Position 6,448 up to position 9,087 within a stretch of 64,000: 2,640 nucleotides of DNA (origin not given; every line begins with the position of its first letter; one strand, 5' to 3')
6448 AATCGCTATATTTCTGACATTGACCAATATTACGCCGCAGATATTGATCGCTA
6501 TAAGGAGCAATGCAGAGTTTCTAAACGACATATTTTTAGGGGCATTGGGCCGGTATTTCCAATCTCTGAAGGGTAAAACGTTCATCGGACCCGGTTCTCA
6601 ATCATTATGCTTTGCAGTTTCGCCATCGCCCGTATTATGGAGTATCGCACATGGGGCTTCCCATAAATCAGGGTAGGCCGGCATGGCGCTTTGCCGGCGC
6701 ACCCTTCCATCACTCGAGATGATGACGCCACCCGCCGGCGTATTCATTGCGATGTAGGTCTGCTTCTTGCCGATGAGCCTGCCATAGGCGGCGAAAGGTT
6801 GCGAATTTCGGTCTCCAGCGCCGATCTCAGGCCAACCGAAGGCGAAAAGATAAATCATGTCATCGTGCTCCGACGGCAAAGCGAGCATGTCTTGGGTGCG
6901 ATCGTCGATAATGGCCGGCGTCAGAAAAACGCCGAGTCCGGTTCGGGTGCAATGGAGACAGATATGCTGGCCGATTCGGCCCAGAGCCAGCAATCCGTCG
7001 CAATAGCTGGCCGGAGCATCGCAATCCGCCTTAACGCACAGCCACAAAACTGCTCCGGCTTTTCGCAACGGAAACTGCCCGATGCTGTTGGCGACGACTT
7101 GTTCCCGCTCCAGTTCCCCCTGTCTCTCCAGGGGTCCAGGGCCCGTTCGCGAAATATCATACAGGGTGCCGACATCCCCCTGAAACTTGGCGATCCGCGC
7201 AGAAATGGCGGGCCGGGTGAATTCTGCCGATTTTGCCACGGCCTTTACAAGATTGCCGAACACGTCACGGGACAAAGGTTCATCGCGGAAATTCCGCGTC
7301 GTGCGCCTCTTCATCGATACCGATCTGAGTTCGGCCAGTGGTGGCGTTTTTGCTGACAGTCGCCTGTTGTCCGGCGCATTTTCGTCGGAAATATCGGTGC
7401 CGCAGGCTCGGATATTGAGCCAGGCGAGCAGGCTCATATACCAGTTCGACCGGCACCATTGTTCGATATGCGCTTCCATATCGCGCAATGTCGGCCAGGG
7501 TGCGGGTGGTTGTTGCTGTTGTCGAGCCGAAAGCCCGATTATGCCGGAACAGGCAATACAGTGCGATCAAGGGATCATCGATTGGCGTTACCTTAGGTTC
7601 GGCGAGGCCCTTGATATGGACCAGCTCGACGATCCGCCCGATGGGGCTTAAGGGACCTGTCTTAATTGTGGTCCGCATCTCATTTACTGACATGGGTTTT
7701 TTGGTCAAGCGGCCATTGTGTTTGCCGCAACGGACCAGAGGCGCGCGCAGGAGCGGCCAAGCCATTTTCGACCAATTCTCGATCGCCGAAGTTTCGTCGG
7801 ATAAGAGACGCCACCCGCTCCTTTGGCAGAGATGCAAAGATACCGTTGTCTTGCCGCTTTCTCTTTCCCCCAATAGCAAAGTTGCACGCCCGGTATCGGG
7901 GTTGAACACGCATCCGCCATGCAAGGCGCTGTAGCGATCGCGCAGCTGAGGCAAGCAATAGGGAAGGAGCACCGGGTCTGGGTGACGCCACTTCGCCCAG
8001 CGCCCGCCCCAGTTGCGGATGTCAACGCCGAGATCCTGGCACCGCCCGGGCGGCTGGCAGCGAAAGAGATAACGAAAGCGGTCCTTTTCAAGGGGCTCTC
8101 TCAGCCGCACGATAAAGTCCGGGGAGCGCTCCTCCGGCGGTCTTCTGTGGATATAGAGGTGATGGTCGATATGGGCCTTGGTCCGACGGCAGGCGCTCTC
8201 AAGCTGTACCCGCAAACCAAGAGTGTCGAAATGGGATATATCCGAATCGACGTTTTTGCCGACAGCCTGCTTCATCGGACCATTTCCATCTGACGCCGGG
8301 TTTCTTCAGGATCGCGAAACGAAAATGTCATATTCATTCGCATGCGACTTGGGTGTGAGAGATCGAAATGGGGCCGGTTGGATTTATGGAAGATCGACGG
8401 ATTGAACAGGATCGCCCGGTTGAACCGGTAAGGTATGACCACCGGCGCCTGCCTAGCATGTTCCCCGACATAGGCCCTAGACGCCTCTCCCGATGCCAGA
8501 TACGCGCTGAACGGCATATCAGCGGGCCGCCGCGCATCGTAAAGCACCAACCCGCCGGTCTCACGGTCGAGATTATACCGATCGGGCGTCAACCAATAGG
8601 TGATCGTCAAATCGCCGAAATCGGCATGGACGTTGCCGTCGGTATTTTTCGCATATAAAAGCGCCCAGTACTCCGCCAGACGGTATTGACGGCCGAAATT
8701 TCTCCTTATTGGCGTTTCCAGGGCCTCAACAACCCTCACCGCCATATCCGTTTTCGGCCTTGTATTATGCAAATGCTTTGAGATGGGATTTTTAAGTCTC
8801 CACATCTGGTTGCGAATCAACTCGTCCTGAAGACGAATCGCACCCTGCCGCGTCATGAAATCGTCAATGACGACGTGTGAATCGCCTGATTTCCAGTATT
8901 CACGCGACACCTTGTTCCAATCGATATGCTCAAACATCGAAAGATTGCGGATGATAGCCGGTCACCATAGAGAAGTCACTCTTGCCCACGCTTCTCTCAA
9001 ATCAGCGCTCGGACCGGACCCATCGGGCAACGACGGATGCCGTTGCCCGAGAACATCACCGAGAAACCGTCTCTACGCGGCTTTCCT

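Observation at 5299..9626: Candidate undescribed modification system: 158-aa orphan protein, 2OG oxygenase, HprK-like kinase, nitroreductase/SagB-like protein and MOP-type exporter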

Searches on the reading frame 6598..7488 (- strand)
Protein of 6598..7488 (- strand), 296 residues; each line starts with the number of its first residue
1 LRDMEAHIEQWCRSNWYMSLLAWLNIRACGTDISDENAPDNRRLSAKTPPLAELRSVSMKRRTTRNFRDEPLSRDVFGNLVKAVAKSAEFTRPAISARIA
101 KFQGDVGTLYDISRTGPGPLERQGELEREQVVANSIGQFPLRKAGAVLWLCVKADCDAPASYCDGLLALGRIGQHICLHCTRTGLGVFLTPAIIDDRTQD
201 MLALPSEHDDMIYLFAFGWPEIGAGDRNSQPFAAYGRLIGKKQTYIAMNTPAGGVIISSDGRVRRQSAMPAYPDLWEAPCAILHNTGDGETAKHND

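Call 5: search_protein_families(library=pfam, proteins=[window:6598-7488:-], max_evalue=1)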
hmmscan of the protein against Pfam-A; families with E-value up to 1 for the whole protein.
window:6598-7488:- (296 aa): 1 family
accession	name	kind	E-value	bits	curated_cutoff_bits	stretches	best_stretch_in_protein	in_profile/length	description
PF00881.29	Nitroreductase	-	3.1e-08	34.4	23.5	2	156-219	106-167/167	Nitroreductase family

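Call 6: search_protein_families(library=ncbifam, proteins=[window:6598-7488:-], max_evalue=1)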
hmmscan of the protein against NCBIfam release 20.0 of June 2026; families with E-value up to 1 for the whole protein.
window:6598-7488:- (296 aa): 3 families
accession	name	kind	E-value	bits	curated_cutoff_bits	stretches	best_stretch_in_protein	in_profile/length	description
TIGR04511.1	SagB_rel_DH_2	exception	0.00018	20.7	240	1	166-219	315-368/380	putative peptide maturation dehydrogenase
TIGR03605.1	antibiot_sagB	domain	0.053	13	78.4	1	166-219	120-173/173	SagB family peptide dehydrogenase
TIGR02476.1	BluB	equivalog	0.06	12.7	150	0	54-86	9-41/205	5,6-dimethylbenzimidazole synthase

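Call 9: search_protein_families(library=padloc, proteins=[window:6598-7488:-], max_evalue=1)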
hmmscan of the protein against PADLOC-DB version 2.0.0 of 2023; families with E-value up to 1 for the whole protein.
window:6598-7488:- (296 aa): 0 families

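Call 39: find_homologous_proteins(query=window:6598-7488:-, max_evalue=0.001)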
Query window:6598-7488:- (296 aa): 1 proteins with E <= 0.001 among 3372 candidates.
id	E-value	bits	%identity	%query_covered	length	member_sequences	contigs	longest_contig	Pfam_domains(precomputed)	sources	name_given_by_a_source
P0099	2.4e-159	547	100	80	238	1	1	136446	PF00881.30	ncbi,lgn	ncbi:MAG: hypothetical protein V6Z86_01735 [Hyphomicrobiales bacterium]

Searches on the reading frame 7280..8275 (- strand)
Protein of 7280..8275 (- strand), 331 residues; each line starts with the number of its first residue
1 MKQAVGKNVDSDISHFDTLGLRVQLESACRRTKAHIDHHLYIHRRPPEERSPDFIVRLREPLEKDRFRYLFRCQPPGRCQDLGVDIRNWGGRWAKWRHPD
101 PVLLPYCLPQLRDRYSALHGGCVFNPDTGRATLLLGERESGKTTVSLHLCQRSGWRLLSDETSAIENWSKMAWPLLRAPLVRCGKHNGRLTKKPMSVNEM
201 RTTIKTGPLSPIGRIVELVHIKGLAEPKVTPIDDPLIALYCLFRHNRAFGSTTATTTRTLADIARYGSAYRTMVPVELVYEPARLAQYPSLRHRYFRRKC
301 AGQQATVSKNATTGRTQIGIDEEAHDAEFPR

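Call 5: search_protein_families(library=pfam, proteins=[window:7280-8275:-], max_evalue=1)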
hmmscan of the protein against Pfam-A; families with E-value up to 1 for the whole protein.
window:7280-8275:- (331 aa): 0 families

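Call 6: search_protein_families(library=ncbifam, proteins=[window:7280-8275:-], max_evalue=1)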
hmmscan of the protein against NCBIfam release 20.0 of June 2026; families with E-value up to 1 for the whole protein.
window:7280-8275:- (331 aa): 4 families
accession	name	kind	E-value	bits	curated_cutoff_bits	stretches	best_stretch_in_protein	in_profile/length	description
TIGR04352.1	HprK_rel_A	equivalog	7.6e-07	28.5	200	1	105-178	86-156/280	HprK-related kinase A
NF006534.0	PRK09014.1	equivalog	0.061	13.2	124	1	219-311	33-122/162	transcription/translation regulatory transformer protein RfaH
NF000361.1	self_FomB_kinase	exception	0.11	11.6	400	1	123-164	132-172/325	FomB family phosphonate monophosphate kinase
NF002988.0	PRK03731.1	equivalog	0.18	11.6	161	1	133-159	6-32/174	shikimate kinase AroL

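Call 9: search_protein_families(library=padloc, proteins=[window:7280-8275:-], max_evalue=1)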
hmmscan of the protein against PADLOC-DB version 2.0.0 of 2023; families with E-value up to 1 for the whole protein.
window:7280-8275:- (331 aa): 0 families

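Call 56: search_solved_structures(query=A5, max_evalue=10, show_alignments=2)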
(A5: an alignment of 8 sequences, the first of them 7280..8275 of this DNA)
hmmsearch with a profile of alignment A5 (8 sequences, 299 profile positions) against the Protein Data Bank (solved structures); distinct sequences matched with E-value up to 10: 139 (the best 60 are shown).
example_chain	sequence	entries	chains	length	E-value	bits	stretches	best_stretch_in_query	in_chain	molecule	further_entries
9fqr_G8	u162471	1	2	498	0.0021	20.4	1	133-168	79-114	Adenylate kinase 8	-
2ga8_A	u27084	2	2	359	0.0031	19.9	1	131-176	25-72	Hypothetical 39.9 kDa protein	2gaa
3cm0_A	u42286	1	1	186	0.0081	18.5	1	130-160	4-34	Adenylate kinase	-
8wdb_D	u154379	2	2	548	0.013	17.9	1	127-149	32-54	Probable dipeptide-transport ATP-binding protein ABC transporter DppD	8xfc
1ko7_A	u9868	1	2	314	0.014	17.8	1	116-170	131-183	Hpr kinase/phosphatase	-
8wd9_D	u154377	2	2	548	0.015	17.6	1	127-149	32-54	Probable dipeptide-transport ATP-binding protein ABC transporter DppD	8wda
9d2f_A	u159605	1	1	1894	0.019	17.3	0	130-154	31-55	Adenylate kinase 9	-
9fqr_Xf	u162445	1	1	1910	0.021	17.2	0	133-196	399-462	Cilia- and flagella-associated protein 276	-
4loa_A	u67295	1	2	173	0.023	17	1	132-159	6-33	De-novo design amidase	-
1gaj_A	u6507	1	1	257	0.029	16.7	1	115-146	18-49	HIGH-AFFINITY BRANCHED CHAIN AMINO ACID TRANSPORT ATP-BINDING PROTEIN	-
1g6h_A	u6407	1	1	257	0.03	16.7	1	115-146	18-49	HIGH-AFFINITY BRANCHED-CHAIN AMINO ACID TRANSPORT ATP-BINDING PROTEIN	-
3tlx_A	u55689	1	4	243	0.037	16.4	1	123-156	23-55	Adenylate kinase 2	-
5dgx_A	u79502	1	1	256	0.068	15.5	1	122-150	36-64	Lipid A export ATP-binding/permease protein MsbA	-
1g9x_A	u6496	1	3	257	0.069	15.5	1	115-146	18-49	HIGH-AFFINITY BRANCHED-CHAIN AMINO ACID TRANSPORT ATP-BINDING PROTEIN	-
6c2u_A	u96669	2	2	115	0.083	15.2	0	130-147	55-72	phosphate-loop protein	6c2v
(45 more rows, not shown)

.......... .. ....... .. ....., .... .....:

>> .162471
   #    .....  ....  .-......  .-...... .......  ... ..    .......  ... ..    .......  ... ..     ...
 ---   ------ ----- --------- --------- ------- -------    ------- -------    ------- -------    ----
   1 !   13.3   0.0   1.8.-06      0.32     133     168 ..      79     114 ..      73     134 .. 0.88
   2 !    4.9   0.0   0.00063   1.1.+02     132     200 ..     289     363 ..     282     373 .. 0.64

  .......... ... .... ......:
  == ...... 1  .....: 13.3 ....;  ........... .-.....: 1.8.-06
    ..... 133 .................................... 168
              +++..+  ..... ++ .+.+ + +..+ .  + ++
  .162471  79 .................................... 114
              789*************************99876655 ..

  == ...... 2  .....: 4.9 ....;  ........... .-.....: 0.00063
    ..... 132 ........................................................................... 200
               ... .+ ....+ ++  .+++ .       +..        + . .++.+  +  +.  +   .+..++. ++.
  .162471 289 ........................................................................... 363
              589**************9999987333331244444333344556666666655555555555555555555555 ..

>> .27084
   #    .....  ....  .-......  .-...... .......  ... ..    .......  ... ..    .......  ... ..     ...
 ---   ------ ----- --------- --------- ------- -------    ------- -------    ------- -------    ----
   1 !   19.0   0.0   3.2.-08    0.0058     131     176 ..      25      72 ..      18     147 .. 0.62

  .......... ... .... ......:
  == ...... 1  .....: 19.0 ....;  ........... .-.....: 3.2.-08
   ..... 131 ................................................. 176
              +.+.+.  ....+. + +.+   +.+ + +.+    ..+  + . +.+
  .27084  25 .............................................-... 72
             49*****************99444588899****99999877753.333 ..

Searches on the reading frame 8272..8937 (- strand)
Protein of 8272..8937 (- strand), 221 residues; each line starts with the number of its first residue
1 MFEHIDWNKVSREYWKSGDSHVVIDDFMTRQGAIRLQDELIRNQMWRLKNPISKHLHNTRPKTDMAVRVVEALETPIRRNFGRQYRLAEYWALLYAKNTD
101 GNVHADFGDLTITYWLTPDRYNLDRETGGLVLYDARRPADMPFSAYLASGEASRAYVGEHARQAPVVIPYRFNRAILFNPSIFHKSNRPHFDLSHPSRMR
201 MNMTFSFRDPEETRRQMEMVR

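Call 5: search_protein_families(library=pfam, proteins=[window:8272-8937:-], max_evalue=1)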
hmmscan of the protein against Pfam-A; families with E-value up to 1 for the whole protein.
window:8272-8937:- (221 aa): 0 families

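Call 6: search_protein_families(library=ncbifam, proteins=[window:8272-8937:-], max_evalue=1)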
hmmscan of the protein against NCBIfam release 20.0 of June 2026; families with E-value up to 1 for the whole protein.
window:8272-8937:- (221 aa): 0 families

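Call 9: search_protein_families(library=padloc, proteins=[window:8272-8937:-], max_evalue=1)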
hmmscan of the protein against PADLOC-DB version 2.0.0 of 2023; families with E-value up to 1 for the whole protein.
window:8272-8937:- (221 aa): 0 families

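Call 55: search_solved_structures(query=A4, max_evalue=10, show_alignments=2)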
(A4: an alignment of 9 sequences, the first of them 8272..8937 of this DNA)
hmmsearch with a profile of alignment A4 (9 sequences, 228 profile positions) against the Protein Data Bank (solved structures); distinct sequences matched with E-value up to 10: 4.
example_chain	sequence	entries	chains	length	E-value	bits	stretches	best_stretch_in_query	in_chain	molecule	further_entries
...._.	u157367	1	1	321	0.045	16.5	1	175-204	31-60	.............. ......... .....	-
8zrf_A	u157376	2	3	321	0.045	16.5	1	175-204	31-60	Carboxylesterase 15 | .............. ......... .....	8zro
8zrg_A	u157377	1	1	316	0.045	16.5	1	175-204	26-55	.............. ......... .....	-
8vca_A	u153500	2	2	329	0.046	16.5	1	175-204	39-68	Carboxylesterase 15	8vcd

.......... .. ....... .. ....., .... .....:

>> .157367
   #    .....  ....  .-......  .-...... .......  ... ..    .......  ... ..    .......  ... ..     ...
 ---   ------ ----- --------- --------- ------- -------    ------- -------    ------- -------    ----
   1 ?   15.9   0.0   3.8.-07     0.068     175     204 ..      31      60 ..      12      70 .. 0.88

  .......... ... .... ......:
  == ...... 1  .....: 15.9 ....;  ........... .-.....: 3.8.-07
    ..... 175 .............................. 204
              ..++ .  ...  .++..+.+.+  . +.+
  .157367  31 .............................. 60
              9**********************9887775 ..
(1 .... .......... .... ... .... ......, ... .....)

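Call 57: find_homologous_proteins(query=window:8272-8937:-, max_evalue=0.001)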
Query window:8272-8937:- (221 aa): 14 proteins with E <= 0.001 among 136 candidates.
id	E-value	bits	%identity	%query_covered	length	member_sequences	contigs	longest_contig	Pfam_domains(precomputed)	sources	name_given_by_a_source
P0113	5.7e-149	512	100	100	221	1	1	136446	-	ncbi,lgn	ncbi:MAG: hypothetical protein V6Z86_01745 [Hyphomicrobiales bacterium]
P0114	2.2e-105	369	69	100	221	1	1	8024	-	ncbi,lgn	-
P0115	2.6e-86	307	59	100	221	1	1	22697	-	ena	-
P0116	5.5e-84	299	58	100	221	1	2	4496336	-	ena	-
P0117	1.9e-75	272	51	100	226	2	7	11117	-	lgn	-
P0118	1.1e-63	233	47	100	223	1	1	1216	-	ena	-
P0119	7.2e-62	227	51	91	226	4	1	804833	-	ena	-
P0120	4.1e-59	218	50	91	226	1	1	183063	-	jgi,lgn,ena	jgi:hypothetical protein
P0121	6.4e-59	217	49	90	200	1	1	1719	-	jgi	jgi:hypothetical protein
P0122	5.8e-58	214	45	91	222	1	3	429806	-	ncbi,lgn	-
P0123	1.0e-57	214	47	90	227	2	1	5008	-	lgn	-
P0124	3.0e-57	212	47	90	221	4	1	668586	-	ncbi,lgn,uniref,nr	ncbi:hypothetical protein [Pseudomonas syringae]|uniref:hypothetical protein n=1 Tax=Pseudomonas syr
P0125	5.3e-57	211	46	90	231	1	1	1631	-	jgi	jgi:urease beta subunit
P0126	6.4e-44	168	41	96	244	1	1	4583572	-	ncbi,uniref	ncbi:hypothetical protein ACPWT1_08215 [Ramlibacter sp. MMS24-I3-19]|uniref:hypothetical protein n=1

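Call 67: predict_structure(alignment_id=A6)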
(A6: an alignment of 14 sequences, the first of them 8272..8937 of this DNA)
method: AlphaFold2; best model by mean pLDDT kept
length: 221 residues; sequences in the alignment: 14
mean_pLDDT: 90.6   pTM: 0.88
mean pLDDT of the five models: 90.6, 89.3, 78.6, 73.7, 63.9
residues with pLDDT >= 90: 163; 70-90: 50; 50-70: 8; < 50: 0
segments of 3 or more residues with pLDDT < 50: none
pLDDT, mean of each block of 10 residues (from residue 1): 95 95 97 97 81 79 94 94 93 91 86 97 94 86 79 90 94 97 92 95 94 75 60
secondary structure, 60 per line:
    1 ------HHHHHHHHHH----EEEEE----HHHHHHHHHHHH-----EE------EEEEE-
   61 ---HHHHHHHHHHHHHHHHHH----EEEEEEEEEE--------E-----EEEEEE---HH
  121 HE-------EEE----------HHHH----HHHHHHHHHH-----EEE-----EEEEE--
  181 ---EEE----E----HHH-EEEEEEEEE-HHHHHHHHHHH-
elements in order: H7-16 E21-25 H30-41 E55-59 H64-81 E86-95 E110-115 E130-132 H143-146 H151-160 E166-168 E174-178 E184-186 E200-208 H210-220

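Call 71: fold_search(model_id=the predicted structure, library=pdb)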
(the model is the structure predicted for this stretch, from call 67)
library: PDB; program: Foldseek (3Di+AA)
matches with E <= 10: 1717; with E <= 0.001: 356
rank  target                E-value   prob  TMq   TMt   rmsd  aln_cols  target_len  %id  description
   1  4xcb_B                3.0e-08  1.00  0.63  0.54   5.1       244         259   14  Crystal Structure of HygX from Streptomyces hygroscopicus with nickel, 2-oxoglutarate, and hygromycin B bound (released 2015-08-05)
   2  4xca_D                3.2e-08  1.00  0.61  0.54   5.3       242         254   12  Crystal Structure of HygX from Streptomyces hygroscopicus with nickel and 2-oxoglutarate bound (released 2015-08-05)
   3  8xp6                  7.1e-08  1.00  0.63  0.49   6.0       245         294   12  2OG-Fe(II) oxygenase-ColD (released 2025-01-15)
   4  4xcb_A                8.5e-08  1.00  0.62  0.54   5.3       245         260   14  Crystal Structure of HygX from Streptomyces hygroscopicus with nickel, 2-oxoglutarate, and hygromycin B bound (released 2015-08-05)
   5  4xcb_C                9.0e-08  1.00  0.58  0.52   5.7       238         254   14  Crystal Structure of HygX from Streptomyces hygroscopicus with nickel, 2-oxoglutarate, and hygromycin B bound (released 2015-08-05)
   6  8zyb_E                9.0e-08  1.00  0.56  0.46   6.4       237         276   12  a-KG dependent oxygenase (released 2025-06-18)
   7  4xca_A                1.2e-07  1.00  0.62  0.54   5.7       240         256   14  Crystal Structure of HygX from Streptomyces hygroscopicus with nickel and 2-oxoglutarate bound (released 2015-08-05)
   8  8xpf_A                1.2e-07  1.00  0.63  0.50   4.8       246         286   13  2OG-Fe(II) oxygenase-ColD in complex with collinodins (released 2025-01-15)
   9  4xcb_D                1.2e-07  1.00  0.61  0.55   5.3       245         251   13  Crystal Structure of HygX from Streptomyces hygroscopicus with nickel, 2-oxoglutarate, and hygromycin B bound (released 2015-08-05)
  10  4xca_C                1.3e-07  1.00  0.59  0.52   6.0       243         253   12  Crystal Structure of HygX from Streptomyces hygroscopicus with nickel and 2-oxoglutarate bound (released 2015-08-05)
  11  4zpi_B                1.4e-07  1.00  0.56  0.51   6.3       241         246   14  Crystal Structure of HygX from Streptomyces hygroscopicus with iron bound (released 2015-08-05)
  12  4xc9_D                2.4e-07  1.00  0.59  0.53   5.7       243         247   14  Crystal Structure of apo HygX from Streptomyces hygroscopicus (released 2015-08-05)
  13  8zyb_C                2.4e-07  1.00  0.56  0.46   6.6       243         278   12  a-KG dependent oxygenase (released 2025-06-18)
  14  8zyb_A                2.9e-07  1.00  0.57  0.48   5.9       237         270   11  a-KG dependent oxygenase (released 2025-06-18)
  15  7dt0_G                3.1e-07  1.00  0.65  0.59   4.2       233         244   12  Proline hydroxylase H11-N101I mutant (released 2022-01-12)
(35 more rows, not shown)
